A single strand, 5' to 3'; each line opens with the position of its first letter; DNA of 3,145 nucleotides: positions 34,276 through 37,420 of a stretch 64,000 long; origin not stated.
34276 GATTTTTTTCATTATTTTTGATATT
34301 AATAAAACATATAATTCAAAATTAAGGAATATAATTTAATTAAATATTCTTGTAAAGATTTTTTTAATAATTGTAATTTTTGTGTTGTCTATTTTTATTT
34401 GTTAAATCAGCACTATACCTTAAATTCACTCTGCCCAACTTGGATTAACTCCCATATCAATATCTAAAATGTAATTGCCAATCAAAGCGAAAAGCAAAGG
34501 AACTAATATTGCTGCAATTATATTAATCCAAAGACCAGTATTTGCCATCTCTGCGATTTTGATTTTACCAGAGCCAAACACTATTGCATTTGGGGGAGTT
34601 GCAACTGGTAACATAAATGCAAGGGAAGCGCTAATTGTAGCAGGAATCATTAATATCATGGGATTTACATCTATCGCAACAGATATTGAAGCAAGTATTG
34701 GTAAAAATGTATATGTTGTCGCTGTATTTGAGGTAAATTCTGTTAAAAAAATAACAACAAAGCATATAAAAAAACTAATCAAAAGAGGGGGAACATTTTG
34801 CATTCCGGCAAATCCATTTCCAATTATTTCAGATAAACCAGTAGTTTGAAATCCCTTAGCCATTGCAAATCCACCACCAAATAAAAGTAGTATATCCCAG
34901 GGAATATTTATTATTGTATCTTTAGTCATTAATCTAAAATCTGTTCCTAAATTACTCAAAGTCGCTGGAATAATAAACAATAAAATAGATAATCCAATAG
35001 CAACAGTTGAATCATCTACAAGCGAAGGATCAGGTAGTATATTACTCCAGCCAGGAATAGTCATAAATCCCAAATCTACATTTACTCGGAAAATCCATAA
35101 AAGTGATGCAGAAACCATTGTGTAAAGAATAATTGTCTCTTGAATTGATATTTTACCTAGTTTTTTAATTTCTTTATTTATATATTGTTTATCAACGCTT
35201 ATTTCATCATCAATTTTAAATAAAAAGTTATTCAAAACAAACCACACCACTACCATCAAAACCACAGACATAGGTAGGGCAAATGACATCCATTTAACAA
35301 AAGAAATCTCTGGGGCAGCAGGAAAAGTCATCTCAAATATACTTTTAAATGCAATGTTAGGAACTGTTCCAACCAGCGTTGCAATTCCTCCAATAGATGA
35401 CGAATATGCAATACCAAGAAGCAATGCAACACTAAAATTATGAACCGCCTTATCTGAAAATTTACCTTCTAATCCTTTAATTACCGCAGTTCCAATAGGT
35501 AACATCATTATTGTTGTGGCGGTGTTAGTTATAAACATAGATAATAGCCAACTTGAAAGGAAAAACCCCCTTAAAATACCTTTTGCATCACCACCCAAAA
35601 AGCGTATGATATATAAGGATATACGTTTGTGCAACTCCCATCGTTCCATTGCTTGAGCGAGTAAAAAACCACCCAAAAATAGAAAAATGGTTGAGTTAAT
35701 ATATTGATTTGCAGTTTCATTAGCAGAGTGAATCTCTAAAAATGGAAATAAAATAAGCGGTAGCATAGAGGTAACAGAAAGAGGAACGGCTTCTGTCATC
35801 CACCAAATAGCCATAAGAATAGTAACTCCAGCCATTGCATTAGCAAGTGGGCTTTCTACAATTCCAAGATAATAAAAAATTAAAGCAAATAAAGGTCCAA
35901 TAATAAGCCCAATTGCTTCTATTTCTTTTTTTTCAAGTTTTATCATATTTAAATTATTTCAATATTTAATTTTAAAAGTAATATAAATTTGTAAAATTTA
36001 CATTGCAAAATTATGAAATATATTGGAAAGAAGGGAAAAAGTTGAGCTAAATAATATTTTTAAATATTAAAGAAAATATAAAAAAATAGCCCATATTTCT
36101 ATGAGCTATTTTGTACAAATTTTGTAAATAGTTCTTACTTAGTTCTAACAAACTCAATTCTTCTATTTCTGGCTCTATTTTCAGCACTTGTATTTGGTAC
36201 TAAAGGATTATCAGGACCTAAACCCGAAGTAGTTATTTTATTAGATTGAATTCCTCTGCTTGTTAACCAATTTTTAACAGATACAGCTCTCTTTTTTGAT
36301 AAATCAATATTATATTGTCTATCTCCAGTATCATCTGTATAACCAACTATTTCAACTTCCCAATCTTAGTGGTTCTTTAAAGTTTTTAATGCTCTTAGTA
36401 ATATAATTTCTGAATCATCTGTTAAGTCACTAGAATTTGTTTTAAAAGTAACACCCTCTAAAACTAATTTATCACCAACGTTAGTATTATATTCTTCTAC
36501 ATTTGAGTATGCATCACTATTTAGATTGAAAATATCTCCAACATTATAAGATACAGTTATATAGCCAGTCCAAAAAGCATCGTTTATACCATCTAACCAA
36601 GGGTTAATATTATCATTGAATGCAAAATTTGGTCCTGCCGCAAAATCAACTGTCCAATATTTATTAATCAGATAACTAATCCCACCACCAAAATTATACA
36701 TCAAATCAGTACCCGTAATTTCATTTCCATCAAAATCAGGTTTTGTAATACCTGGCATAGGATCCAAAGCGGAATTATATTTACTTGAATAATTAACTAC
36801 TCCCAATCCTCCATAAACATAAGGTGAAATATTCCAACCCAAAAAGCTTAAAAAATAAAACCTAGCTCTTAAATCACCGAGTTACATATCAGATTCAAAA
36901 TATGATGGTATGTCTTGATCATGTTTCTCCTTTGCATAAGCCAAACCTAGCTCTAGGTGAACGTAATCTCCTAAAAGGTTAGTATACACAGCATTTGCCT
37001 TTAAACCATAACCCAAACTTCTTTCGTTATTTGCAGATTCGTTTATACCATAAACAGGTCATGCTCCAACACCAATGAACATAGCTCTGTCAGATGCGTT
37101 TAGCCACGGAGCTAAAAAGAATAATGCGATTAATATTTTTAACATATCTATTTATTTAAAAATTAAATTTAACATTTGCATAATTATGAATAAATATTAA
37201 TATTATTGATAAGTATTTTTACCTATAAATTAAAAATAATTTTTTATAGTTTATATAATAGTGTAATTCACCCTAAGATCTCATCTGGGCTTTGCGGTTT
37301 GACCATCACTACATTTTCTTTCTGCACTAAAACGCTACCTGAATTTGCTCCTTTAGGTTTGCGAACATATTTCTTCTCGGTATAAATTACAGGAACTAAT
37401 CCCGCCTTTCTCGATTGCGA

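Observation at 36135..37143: OmpA-family gene broken by three in-frame stop codons but no frameshift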

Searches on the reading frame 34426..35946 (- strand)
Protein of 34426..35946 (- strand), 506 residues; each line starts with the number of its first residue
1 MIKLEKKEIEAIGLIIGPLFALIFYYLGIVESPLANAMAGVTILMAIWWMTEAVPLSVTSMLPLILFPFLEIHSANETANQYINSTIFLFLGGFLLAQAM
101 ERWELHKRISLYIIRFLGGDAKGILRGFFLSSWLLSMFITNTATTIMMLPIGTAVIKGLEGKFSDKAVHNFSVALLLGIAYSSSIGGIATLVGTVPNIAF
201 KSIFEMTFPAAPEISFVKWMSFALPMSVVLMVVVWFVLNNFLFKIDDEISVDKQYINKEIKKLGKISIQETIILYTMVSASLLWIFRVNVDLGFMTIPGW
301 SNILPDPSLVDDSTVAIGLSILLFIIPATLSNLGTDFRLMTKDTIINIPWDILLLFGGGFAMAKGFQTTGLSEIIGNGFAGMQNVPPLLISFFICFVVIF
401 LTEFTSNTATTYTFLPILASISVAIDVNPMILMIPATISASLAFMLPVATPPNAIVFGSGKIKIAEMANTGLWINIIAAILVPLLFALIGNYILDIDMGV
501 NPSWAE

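Call 8: search_protein_families(library=pfam, proteins=[window:34426-35946:-], max_evalue=0.01)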
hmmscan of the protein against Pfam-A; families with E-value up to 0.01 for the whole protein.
window:34426-35946:- (506 aa): 2 families
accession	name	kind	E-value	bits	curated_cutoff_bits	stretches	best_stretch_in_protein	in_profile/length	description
PF00939.25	Na_sulph_symp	-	2.7e-68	231.5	27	1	34-486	29-462/472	Sodium:sulfate symporter transmembrane region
PF03600.22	CitMHS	-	2.3e-52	178.6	31.9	1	47-431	2-330/336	Citrate transporter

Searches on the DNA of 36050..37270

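Call 56: search_rna_families(source=window, start=36050, end=37270, threshold=evalue, max_evalue=1)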
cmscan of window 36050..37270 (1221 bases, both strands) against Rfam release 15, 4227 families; matches with E-value up to 1: 2.
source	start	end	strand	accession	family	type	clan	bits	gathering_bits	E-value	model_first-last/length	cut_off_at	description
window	36080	36160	-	RF00368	sroB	Gene; sRNA;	-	37.1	44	0.0048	1-83/83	no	sroB RNA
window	36080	36131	-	RF00506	Thr_leader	Cis-reg; leader;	-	20.3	55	0.51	1-118/118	no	Threonine operon leader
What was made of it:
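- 36083..36112 (-): Terminator-like hairpin followed by a T-run, 23 nt after the stop codon. The transcription-unit signals therefore look undamaged. A sub-threshold Rfam sroB hit at 36080-36160 is probably this hairpin (call 56).
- On Bacterial selenoprotein: Rfam gives no hit at E<=1 (call 56).
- Rfam gives no SECIS hit even at E<=1 (call 56).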

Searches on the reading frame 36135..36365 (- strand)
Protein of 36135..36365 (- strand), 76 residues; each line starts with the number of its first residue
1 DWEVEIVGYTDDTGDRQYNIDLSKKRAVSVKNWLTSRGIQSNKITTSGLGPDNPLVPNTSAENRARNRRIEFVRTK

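Call 48: search_protein_families(library=ncbifam, proteins=[P0070], max_evalue=0.01)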
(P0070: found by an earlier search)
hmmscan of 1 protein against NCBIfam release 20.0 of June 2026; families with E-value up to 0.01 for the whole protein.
P0070 (336 aa): 38 families (the best 25 are shown)
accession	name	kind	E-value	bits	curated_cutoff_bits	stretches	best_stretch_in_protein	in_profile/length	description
NF053611.1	YiaD_Gzip_OmpA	equivalog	7.9e-32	110.6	175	1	230-332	102-204/206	YiaD family glycine zipper/OmpA-like lipoprotein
NF007804.1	PRK10510.1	equivalog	1.2e-24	86.9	307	1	221-332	100-214/219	OmpA family lipoprotein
NF053612.1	anchor_PA1041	equivalog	1.5e-23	84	250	1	228-332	126-233/236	PA1041 family peptidoglycan-binding anchor lipoprotein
NF053585.1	OMP_LP_YfiB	equivalog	5.2e-22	78.4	128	1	231-333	57-159/163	outer membrane lipoprotein YfiB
NF045787.1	OmpABordt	equivalog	3.3e-21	75.9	200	1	188-331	48-186/194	outer membrane protein OmpA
TIGR02802.1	Pal_lipo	equivalog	2.1e-20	72.8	125.35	1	232-333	2-103/104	peptidoglycan-associated lipoprotein Pal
NF053613.1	OMP_toxin_LptF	equivalog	8.3e-20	71.5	400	1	220-332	131-243/256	lipotoxin F family OmpA-related lipoprotein LptF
TIGR03350.1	type_VI_ompA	equivalog_domain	1.1e-18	67.5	139.8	1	233-331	33-134/137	type VI secretion system protein TssL, long form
TIGR03789.1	pdsO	hypoth_equivalog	1.3e-18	67.6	152.2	1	225-330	134-239/243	sortase-associated OmpA-like protein PdsO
NF033763.1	exchanger_TraB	exception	6e-18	64.1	700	1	227-333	389-496/522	outer membrane exchange protein TraB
NF005444.0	PRK07033.1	equivalog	7.6e-17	61.4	520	1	234-332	318-419/438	DotU family type VI secretion system protein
NF008071.1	PRK10808.1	equivalog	1.9e-15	57.1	277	1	232-331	233-334/358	porin OmpA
NF045788.1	Omp38Acinit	equivalog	2e-15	56.7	500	1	118-330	124-342/354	outer membrane protein Omp38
NF053607.1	CHU_0125_OmpA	equivalog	5e-15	55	620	1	226-332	527-634/639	CHU_0125 family OmpA-like outer membrane integrity protein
NF006508.0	PRK08944.1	subfamily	3e-14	53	259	1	230-332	179-285/304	MotB family protein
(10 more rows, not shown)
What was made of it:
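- Closest known: PA0833 periplasmic domain. Same: The top NCBIfam domain hit is YiaD_Gzip_OmpA (call 48).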
